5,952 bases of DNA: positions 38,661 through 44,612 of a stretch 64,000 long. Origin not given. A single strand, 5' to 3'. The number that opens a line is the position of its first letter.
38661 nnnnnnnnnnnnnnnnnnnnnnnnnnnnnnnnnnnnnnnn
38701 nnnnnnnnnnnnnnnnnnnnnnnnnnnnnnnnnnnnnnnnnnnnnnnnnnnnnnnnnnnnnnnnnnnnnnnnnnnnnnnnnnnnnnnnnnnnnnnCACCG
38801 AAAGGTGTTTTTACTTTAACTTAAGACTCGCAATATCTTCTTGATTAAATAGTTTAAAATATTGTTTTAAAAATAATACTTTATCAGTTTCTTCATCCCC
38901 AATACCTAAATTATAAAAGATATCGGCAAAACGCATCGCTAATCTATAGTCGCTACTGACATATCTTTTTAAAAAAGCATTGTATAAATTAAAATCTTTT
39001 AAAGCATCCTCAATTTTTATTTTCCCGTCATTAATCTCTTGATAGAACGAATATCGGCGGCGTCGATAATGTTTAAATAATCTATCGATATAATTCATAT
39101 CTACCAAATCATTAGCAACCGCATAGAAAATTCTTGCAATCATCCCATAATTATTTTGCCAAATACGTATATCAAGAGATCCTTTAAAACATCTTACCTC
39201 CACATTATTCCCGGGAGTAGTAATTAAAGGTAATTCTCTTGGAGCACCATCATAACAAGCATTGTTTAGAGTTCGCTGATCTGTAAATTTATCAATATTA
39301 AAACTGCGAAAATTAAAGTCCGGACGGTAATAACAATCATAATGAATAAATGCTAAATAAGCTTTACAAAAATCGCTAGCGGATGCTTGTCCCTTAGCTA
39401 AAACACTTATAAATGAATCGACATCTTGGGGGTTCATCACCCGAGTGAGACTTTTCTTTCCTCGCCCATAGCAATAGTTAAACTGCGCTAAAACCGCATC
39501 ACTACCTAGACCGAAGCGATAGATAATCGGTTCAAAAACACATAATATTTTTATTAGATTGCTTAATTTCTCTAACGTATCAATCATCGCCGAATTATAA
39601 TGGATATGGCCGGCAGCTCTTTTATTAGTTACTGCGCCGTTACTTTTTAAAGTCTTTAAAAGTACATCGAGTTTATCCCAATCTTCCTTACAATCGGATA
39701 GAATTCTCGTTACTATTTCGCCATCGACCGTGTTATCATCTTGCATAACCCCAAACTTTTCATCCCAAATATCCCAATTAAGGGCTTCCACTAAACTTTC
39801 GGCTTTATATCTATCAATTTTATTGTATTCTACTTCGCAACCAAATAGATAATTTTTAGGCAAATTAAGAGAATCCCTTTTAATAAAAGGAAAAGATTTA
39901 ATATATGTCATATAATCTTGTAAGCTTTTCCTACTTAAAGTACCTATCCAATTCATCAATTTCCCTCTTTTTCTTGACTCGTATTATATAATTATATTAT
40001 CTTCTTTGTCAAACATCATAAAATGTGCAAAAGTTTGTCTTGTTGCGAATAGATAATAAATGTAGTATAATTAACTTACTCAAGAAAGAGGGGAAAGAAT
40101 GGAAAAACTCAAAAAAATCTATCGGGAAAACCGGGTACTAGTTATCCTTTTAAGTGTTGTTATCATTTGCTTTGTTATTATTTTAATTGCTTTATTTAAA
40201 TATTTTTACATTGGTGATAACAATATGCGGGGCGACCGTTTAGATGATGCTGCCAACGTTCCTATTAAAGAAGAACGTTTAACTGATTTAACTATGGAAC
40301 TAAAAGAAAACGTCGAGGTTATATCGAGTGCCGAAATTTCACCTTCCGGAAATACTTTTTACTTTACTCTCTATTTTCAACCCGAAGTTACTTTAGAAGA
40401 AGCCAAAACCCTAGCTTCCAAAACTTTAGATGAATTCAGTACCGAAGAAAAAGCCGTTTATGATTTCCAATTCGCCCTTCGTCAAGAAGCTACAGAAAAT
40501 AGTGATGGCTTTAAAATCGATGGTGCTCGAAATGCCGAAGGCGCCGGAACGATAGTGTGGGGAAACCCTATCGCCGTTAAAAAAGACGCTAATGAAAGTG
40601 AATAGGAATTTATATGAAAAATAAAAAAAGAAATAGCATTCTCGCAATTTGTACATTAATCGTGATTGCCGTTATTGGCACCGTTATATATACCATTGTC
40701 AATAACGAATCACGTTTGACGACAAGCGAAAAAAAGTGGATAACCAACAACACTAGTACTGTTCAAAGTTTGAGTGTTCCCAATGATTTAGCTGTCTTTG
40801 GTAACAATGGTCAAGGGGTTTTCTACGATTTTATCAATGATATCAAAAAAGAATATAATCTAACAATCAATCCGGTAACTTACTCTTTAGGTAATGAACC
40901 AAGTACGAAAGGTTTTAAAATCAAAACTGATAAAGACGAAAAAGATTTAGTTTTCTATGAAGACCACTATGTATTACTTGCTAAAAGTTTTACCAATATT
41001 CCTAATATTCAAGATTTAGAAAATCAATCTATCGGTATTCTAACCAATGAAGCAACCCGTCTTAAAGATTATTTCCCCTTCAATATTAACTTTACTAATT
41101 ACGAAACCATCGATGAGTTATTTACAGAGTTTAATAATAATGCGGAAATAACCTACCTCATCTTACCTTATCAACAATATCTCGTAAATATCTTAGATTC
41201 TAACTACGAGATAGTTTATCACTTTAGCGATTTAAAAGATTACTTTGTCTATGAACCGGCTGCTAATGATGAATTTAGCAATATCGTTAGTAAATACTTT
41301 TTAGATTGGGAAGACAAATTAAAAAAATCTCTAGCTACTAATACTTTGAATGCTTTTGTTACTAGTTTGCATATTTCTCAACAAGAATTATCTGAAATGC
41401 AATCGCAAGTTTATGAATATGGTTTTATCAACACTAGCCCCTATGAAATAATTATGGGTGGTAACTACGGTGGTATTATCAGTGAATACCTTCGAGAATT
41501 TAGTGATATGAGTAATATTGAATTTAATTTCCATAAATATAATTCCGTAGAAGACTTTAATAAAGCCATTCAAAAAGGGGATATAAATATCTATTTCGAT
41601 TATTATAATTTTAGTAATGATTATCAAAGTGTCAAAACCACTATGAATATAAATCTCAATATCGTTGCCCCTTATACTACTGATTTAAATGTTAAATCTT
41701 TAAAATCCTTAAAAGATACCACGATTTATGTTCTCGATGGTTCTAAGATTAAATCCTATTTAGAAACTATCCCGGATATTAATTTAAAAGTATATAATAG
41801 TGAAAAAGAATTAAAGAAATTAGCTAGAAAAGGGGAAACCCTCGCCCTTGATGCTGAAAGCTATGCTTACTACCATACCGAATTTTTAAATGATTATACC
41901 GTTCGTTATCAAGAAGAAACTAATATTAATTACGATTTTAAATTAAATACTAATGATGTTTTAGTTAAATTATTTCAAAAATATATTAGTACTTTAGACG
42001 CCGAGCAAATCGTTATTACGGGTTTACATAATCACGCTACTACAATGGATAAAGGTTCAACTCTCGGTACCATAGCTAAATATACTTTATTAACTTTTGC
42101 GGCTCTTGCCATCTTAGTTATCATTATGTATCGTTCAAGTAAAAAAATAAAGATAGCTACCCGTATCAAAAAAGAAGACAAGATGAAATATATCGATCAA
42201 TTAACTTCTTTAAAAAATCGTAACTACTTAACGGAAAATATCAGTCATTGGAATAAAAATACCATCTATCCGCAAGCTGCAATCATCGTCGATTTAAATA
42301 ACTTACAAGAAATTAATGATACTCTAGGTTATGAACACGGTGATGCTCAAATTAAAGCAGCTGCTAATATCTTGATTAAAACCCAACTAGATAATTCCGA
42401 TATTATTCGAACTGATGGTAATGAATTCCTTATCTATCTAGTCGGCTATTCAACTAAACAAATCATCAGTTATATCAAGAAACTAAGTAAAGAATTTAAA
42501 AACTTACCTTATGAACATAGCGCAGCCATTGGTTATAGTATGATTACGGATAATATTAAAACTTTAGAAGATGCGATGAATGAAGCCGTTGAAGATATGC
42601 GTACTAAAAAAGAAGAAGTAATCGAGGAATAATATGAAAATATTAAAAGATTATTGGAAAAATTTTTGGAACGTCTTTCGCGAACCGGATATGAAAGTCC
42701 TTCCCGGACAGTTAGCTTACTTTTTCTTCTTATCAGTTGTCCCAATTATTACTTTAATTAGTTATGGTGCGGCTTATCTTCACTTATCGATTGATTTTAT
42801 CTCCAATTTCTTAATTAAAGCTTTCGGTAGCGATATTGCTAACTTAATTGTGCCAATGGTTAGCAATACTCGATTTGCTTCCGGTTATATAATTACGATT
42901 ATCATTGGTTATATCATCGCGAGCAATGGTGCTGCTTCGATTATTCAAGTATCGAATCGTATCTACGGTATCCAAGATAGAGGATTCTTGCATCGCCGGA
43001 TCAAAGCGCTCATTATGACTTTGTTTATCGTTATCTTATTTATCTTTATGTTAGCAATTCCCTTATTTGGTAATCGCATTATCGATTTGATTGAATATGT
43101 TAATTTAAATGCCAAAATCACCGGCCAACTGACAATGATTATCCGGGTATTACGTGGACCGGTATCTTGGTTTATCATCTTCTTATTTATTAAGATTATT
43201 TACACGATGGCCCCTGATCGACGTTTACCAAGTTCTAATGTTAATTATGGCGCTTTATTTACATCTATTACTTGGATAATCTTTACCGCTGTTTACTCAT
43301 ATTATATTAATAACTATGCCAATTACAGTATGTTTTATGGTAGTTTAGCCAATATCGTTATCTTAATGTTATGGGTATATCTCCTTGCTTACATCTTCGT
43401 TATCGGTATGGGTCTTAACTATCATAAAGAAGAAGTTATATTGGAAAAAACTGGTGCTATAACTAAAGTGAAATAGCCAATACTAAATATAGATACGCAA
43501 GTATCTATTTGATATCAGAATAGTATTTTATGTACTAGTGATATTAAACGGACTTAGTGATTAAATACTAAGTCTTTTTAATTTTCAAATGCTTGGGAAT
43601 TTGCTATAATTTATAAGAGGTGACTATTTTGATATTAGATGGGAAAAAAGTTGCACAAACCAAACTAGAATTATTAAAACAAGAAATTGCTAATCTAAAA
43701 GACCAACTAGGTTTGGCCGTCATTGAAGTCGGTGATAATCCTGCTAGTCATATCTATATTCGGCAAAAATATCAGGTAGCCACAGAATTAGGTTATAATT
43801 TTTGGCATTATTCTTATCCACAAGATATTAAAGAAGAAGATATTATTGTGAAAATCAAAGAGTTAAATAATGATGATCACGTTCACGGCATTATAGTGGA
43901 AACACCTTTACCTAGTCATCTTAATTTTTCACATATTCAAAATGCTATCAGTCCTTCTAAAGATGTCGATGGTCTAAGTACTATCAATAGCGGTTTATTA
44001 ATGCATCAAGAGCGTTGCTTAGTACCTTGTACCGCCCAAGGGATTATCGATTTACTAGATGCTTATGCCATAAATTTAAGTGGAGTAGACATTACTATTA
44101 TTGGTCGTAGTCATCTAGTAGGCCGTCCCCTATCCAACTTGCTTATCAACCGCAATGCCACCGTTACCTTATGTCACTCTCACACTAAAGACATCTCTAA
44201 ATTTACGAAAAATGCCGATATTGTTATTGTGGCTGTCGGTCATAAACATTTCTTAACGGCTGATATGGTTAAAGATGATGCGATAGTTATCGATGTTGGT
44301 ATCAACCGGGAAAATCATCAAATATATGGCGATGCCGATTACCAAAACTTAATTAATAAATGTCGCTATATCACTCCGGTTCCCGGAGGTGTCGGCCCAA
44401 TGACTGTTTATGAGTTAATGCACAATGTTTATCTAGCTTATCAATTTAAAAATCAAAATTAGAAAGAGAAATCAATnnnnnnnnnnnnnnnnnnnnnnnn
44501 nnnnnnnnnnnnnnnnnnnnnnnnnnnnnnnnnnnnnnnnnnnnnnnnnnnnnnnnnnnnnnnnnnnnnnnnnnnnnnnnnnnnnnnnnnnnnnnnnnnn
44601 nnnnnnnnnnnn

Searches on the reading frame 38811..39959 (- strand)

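Call 71: search_protein_families(library=pfam, proteins=[window:38811-39959:-], max_evalue=0.00001)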
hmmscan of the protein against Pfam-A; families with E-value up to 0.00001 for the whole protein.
window:38811-39959:- (382 aa): 1 family
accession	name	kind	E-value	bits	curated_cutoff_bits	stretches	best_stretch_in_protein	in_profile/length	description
PF12224.13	Amidoligase_2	-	8.9e-09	36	22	1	75-188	71-186/245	Putative amidoligase enzyme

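Call 80: search_protein_families(library=padloc, proteins=[window:38811-39959:-], max_evalue=0.00001)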
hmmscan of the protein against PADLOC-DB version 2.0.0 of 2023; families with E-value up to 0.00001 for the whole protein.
window:38811-39959:- (382 aa): 0 families

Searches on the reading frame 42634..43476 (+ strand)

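Call 71: search_protein_families(library=pfam, proteins=[window:42634-43476:+], max_evalue=0.00001)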
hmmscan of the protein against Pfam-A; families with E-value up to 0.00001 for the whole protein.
window:42634-43476:+ (280 aa): 1 family
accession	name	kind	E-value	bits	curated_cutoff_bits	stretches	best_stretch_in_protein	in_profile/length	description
PF03631.20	Virul_fac_BrkB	-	6.2e-43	147.7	33.7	1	20-263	5-253/259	Virulence factor BrkB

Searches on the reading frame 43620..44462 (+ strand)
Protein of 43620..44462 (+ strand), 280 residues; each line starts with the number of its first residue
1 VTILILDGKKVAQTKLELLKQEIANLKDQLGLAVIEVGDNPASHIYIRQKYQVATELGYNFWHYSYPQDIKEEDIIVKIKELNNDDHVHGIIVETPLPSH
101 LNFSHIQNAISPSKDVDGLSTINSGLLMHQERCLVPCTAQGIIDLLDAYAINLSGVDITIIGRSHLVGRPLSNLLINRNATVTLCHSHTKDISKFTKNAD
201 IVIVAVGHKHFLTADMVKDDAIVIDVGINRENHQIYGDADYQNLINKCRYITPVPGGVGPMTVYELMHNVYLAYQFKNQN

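Call 71: search_protein_families(library=pfam, proteins=[window:43620-44462:+], max_evalue=0.00001)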
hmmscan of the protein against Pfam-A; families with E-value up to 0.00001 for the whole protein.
window:43620-44462:+ (280 aa): 2 families
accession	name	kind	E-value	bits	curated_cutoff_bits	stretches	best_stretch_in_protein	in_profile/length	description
PF02882.25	THF_DHG_CYH_C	-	8e-63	211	27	1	121-275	2-157/160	Tetrahydrofolate dehydrogenase/cyclohydrolase, NAD(P)-binding domain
PF00763.28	THF_DHG_CYH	-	7.7e-34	116.8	32.8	1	6-117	1-115/115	Tetrahydrofolate dehydrogenase/cyclohydrolase, catalytic domain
